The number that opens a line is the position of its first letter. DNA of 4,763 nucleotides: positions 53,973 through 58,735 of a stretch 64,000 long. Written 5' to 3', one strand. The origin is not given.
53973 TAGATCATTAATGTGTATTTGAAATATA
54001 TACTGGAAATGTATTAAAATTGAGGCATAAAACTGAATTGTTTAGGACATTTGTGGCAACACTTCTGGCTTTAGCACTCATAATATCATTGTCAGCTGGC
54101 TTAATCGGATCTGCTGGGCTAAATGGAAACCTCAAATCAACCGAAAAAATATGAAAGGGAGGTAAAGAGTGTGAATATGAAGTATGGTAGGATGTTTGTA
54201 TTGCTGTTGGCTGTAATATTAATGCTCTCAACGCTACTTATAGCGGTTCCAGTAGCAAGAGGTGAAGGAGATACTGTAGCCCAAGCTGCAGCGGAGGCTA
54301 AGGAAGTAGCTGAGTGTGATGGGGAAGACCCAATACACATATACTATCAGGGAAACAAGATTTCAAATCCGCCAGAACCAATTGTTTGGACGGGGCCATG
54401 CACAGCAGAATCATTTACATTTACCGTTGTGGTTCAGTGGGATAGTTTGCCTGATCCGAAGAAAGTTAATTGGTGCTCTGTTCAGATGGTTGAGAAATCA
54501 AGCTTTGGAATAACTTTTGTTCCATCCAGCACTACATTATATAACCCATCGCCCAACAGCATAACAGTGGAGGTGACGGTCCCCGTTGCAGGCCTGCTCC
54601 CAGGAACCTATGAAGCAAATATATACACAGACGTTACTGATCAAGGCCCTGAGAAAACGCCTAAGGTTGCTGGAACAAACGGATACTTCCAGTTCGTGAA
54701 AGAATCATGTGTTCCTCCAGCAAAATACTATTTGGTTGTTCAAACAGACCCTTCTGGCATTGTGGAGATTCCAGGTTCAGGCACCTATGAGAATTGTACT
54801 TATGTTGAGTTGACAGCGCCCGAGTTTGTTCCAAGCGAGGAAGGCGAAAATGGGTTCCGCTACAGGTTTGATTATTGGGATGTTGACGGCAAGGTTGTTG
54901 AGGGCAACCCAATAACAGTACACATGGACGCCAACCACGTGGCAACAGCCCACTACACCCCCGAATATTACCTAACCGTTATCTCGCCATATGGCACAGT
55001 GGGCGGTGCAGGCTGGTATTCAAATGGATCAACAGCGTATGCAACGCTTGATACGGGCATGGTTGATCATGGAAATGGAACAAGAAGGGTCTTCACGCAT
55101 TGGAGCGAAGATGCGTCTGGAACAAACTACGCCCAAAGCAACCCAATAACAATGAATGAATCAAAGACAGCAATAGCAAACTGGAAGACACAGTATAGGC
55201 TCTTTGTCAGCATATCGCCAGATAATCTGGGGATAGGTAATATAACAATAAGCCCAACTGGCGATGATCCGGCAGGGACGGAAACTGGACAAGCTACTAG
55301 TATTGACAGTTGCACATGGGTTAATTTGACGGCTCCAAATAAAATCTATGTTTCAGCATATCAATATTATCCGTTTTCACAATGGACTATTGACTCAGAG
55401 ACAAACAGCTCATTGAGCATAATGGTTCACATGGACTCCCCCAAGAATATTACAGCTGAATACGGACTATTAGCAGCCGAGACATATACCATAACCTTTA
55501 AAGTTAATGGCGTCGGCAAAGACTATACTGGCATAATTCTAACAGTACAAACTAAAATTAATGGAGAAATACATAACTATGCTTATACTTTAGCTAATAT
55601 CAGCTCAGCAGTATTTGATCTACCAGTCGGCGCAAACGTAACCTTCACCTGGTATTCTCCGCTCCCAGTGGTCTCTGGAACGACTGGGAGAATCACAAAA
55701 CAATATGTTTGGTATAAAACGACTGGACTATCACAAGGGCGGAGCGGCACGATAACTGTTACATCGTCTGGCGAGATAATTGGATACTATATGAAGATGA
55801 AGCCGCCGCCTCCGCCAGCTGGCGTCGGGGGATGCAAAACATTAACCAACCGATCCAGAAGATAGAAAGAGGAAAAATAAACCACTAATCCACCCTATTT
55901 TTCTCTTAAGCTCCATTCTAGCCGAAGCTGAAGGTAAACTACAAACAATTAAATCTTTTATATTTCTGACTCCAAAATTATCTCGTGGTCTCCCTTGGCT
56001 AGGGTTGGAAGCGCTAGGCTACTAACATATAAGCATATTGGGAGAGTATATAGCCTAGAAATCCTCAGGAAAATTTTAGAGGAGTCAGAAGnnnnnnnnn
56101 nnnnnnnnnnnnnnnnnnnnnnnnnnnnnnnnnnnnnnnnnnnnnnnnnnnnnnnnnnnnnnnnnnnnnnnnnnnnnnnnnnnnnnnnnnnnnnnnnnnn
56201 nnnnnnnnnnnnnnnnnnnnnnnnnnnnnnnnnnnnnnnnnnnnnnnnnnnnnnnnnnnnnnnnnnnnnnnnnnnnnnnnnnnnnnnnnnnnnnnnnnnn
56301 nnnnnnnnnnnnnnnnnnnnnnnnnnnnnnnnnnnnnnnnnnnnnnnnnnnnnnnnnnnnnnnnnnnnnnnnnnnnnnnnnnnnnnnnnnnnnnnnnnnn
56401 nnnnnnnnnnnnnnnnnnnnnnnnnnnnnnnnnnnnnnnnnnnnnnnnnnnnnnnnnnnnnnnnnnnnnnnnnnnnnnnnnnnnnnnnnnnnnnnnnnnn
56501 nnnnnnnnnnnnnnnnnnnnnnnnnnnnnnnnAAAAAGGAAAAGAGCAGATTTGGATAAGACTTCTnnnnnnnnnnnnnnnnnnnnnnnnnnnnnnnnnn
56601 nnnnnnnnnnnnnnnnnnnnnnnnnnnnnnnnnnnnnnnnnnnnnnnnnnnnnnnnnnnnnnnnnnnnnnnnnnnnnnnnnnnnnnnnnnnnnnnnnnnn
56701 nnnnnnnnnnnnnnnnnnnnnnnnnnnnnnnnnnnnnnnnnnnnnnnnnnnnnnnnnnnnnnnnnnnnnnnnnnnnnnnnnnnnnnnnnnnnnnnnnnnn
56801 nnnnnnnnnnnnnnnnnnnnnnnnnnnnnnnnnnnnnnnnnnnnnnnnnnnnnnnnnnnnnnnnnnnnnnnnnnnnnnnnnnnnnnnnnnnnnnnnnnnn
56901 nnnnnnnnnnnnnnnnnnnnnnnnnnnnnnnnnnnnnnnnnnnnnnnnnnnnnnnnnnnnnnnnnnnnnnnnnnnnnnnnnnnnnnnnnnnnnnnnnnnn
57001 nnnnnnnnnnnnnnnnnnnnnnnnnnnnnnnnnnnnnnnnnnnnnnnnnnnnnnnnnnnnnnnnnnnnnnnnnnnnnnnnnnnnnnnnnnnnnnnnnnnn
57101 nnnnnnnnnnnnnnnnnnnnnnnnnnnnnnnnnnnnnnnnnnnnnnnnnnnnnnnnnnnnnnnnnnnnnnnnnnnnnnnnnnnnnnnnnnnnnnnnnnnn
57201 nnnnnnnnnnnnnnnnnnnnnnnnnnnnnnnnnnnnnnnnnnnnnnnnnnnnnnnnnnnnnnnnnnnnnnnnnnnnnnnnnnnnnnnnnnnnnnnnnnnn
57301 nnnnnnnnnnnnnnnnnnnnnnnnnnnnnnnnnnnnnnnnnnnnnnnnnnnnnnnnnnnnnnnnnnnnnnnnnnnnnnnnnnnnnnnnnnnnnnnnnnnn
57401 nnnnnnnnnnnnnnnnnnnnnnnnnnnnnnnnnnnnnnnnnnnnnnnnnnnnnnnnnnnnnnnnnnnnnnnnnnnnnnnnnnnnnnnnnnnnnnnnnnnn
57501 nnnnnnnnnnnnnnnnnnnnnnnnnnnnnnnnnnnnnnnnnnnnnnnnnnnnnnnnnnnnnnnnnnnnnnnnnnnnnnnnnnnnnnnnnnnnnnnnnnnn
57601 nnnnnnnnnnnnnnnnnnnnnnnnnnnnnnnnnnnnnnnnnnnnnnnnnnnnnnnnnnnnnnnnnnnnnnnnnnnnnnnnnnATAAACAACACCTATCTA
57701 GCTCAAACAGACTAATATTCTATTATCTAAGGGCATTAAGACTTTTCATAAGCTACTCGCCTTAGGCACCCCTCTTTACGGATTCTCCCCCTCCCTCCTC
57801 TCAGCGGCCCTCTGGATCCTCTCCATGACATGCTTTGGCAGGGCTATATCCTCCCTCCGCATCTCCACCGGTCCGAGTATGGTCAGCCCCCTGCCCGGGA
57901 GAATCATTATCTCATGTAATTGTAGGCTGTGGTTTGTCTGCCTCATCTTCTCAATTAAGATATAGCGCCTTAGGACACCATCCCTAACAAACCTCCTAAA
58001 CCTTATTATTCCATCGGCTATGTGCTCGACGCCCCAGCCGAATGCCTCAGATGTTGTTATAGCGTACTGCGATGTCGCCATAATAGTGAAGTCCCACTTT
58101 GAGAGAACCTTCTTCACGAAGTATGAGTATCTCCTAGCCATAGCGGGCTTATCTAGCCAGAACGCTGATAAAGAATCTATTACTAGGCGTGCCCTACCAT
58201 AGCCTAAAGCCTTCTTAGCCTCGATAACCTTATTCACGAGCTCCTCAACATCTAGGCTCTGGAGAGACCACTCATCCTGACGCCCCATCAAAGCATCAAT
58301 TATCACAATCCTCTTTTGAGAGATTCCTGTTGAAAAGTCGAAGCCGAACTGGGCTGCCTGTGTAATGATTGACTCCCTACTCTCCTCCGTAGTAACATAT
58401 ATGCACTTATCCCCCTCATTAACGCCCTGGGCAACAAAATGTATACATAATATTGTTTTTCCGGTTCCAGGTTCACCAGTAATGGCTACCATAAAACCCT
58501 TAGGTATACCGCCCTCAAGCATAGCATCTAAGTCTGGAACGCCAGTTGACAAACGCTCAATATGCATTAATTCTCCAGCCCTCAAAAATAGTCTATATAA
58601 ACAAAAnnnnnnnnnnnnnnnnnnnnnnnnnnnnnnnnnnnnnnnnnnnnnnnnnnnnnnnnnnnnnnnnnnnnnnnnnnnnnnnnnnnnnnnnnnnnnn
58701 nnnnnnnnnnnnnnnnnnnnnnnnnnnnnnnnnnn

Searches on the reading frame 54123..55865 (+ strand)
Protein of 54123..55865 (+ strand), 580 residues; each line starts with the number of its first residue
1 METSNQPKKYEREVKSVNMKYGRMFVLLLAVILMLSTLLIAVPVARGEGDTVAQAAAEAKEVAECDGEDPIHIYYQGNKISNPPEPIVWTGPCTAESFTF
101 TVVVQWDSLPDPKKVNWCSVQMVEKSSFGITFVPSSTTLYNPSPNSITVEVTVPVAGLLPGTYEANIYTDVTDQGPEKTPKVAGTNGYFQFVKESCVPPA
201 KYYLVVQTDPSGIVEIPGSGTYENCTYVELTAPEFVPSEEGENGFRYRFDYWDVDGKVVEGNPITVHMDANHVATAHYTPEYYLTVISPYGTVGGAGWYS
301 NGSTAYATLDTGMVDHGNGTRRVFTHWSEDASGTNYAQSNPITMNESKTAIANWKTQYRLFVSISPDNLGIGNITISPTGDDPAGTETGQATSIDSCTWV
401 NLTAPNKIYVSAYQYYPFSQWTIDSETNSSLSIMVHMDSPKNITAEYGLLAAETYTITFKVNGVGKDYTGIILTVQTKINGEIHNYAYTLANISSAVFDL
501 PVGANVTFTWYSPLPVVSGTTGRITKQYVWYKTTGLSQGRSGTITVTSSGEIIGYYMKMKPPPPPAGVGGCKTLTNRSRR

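Call 13: search_protein_families(library=pfam, proteins=[window:54123-55865:+], max_evalue=0.001)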
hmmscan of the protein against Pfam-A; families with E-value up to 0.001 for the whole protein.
window:54123-55865:+ (580 aa): 1 family
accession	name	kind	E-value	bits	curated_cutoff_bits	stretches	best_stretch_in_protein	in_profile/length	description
PF18998.6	Flg_new_2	-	4.1e-05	23.9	23.6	0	205-280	4-71/73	Divergent InlB B-repeat domain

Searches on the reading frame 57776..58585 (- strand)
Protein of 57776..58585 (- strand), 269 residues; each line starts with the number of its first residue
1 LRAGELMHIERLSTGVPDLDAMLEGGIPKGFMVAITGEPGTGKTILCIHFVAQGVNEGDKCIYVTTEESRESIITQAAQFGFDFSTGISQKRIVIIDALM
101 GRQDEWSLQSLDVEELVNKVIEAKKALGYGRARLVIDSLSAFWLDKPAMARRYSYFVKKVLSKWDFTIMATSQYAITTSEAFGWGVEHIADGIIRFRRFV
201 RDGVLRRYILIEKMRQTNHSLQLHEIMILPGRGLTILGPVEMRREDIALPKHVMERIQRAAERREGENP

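Call 13: search_protein_families(library=pfam, proteins=[window:57776-58585:-], max_evalue=0.001)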
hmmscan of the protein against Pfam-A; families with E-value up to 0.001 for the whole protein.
window:57776-58585:- (269 aa): 10 families
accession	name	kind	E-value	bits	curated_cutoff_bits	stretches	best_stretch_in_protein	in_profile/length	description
PF06745.19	ATPase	-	5e-54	183.5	26.6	1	13-238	2-228/231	KaiC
PF13481.12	AAA_25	-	1.1e-07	32.1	27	1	10-142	13-155/195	AAA domain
PF00154.27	RecA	-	1.2e-07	31.9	27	1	7-83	28-103/262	recA bacterial DNA recombination protein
PF05625.17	PAXNEB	-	2e-07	30.9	28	1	12-75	19-83/366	PAXNEB protein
PF20720.3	nSTAND3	-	7.4e-06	26.2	27.2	1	32-77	19-64/155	Novel STAND NTPase 3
PF08423.17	Rad51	-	1.7e-05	24.6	22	1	10-84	6-88/244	Rad51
PF13401.12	AAA_22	-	2.2e-05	25.2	27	1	32-137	7-91/130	AAA domain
PF03796.21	DnaB_C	-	3.1e-05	23.9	27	1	12-77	2-67/255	DnaB-like helicase C terminal domain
PF01695.23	IstB_IS21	-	0.00023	21.2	24.1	1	33-113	95-169/238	IstB-like ATP binding protein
PF24883.2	NPHP3_N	-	0.00032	21.4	24.8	1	33-139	25-133/164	Nephrocystin 3, N-terminal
